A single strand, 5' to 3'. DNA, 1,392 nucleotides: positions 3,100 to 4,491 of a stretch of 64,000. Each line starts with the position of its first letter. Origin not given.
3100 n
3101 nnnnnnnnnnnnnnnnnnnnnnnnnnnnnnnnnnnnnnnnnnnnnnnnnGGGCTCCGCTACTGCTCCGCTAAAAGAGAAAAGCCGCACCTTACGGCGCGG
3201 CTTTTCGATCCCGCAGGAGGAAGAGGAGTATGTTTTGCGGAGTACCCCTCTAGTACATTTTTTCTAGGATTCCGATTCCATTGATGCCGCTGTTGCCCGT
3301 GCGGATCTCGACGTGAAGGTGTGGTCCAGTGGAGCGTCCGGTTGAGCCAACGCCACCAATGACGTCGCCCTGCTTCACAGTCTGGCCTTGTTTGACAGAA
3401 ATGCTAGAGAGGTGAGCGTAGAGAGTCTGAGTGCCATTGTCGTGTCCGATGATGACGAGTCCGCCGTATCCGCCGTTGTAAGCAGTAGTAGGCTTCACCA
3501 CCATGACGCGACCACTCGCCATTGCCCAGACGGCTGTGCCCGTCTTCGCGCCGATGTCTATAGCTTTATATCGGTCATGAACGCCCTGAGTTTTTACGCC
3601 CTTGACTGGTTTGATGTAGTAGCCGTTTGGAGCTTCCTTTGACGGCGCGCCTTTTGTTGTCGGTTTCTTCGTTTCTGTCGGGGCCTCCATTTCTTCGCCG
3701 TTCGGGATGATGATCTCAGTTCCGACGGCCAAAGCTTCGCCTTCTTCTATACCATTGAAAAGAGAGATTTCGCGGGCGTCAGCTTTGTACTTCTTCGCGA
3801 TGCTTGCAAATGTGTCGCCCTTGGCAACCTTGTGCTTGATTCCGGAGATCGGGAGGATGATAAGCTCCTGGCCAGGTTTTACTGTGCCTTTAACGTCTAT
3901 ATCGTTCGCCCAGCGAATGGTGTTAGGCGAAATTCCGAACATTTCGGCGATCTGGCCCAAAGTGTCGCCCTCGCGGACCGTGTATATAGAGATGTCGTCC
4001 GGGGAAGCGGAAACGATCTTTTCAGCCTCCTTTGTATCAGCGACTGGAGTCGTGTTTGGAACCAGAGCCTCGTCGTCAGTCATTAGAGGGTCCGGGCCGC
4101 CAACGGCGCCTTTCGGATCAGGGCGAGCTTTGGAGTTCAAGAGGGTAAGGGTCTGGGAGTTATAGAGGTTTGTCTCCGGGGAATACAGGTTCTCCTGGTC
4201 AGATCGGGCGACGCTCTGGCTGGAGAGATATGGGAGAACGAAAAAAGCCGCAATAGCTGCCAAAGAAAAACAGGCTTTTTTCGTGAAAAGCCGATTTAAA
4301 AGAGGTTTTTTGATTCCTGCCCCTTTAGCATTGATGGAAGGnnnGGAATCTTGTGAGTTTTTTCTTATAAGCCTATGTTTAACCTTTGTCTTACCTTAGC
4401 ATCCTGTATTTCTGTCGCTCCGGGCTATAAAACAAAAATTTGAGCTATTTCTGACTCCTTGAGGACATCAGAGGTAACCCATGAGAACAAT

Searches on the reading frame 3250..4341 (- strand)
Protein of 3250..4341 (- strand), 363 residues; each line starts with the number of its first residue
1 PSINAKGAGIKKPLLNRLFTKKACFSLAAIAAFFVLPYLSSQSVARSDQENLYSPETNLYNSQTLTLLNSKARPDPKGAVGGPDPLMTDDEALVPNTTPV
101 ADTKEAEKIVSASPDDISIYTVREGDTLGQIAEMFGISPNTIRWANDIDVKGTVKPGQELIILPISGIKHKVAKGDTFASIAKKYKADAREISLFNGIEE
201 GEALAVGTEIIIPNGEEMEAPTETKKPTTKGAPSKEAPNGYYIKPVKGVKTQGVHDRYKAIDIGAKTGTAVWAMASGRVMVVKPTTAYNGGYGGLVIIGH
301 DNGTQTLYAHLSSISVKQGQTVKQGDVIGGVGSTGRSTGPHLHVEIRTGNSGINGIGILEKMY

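Call 16: search_protein_families(library=pfam, proteins=[window:3250-4341:-], max_evalue=0.01)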
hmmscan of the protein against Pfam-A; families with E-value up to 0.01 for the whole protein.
window:3250-4341:- (363 aa): 6 families
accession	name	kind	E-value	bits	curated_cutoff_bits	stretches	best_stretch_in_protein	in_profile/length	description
PF01551.29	Peptidase_M23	-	4.3e-30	104.2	28.7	1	259-353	4-94/96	Peptidase family M23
PF01476.26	LysM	-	8.9e-22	77.2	20.9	2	120-162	1-42/43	LysM domain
PF23473.1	LysM3_LYK4_5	-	1e-08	35.6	29.3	1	120-149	5-34/48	LYK4/5 LysM3 domain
PF23446.1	LysM1_NFP_LYK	-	5e-07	30.9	36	1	126-162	16-53/60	NFP/LYK LysM1 domain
PF13533.13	Biotin_lipoyl_2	-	6.2e-05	23.2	29.8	1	311-328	11-28/32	Biotin-lipoyl like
PF13384.12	HTH_23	-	0.0036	17.5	24.6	0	120-144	12-37/50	Homeodomain-like domain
